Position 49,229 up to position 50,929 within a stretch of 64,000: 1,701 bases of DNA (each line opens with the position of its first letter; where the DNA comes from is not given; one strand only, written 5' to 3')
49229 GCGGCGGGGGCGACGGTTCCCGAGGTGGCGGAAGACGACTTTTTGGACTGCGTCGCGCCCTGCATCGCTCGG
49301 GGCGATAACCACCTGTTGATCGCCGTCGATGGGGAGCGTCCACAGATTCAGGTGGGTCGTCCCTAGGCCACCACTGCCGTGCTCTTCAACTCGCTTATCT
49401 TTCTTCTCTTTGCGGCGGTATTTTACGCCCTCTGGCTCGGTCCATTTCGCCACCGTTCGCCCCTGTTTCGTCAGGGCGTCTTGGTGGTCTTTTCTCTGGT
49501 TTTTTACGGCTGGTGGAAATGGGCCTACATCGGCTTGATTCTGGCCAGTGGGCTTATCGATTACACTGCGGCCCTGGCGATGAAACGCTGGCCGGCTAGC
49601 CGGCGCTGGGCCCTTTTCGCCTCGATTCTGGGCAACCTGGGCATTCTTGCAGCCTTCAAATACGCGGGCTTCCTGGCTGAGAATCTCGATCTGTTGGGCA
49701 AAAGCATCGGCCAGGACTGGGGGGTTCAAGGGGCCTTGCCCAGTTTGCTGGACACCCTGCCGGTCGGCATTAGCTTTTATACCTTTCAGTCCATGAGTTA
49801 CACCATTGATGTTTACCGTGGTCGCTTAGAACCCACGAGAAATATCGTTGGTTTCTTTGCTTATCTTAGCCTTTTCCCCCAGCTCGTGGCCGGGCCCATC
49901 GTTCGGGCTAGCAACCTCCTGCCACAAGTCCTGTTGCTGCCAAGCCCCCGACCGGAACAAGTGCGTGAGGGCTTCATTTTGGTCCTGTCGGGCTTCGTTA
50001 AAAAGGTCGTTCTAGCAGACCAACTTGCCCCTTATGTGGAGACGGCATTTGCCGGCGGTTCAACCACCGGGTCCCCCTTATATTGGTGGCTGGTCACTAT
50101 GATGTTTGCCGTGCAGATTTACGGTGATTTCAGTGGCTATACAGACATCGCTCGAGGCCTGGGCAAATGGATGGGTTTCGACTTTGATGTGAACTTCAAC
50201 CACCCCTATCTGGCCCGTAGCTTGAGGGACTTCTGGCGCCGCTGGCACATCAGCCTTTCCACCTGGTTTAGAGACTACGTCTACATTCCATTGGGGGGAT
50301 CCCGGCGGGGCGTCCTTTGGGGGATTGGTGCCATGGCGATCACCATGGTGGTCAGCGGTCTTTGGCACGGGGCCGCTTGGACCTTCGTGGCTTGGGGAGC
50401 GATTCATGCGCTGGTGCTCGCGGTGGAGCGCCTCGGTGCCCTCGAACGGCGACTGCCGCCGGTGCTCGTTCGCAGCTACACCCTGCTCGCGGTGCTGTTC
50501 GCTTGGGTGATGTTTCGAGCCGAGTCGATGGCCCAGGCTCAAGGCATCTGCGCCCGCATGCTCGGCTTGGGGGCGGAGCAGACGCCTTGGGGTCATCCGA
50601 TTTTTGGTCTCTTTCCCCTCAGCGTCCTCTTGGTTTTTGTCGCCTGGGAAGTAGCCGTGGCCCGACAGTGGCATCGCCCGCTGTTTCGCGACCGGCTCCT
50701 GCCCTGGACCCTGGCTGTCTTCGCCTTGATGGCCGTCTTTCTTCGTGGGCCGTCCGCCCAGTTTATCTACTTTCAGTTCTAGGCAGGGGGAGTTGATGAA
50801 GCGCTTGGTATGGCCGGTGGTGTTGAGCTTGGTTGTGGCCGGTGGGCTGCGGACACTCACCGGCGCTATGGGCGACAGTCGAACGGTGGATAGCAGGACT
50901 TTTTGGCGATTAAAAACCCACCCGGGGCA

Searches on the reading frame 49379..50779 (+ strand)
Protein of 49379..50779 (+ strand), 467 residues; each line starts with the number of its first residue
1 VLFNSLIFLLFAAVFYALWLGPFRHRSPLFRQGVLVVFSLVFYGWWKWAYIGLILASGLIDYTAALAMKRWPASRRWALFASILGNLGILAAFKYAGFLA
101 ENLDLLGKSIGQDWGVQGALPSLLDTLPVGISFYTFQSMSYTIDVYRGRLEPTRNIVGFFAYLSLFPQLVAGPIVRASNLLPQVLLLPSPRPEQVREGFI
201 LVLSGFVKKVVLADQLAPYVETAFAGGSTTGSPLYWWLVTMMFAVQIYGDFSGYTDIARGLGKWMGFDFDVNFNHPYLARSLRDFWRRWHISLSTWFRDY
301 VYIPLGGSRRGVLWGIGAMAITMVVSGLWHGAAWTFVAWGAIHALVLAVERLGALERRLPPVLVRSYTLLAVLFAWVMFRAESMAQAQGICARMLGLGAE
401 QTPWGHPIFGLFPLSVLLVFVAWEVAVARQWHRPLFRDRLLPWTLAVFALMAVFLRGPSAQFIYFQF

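Call 59: search_protein_families(library=pfam, proteins=[window:49379-50779:+], max_evalue=0.001)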
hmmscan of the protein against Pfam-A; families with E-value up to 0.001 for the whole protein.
window:49379-50779:+ (467 aa): 2 families
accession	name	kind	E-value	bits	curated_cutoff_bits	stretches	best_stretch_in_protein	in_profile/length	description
PF03062.24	MBOAT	-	8.4e-27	94.8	27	1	155-381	80-327/337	MBOAT, membrane-bound O-acyltransferase family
PF13813.11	MBOAT_2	-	0.00011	22.9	25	1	273-333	5-67/85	Membrane bound O-acyl transferase family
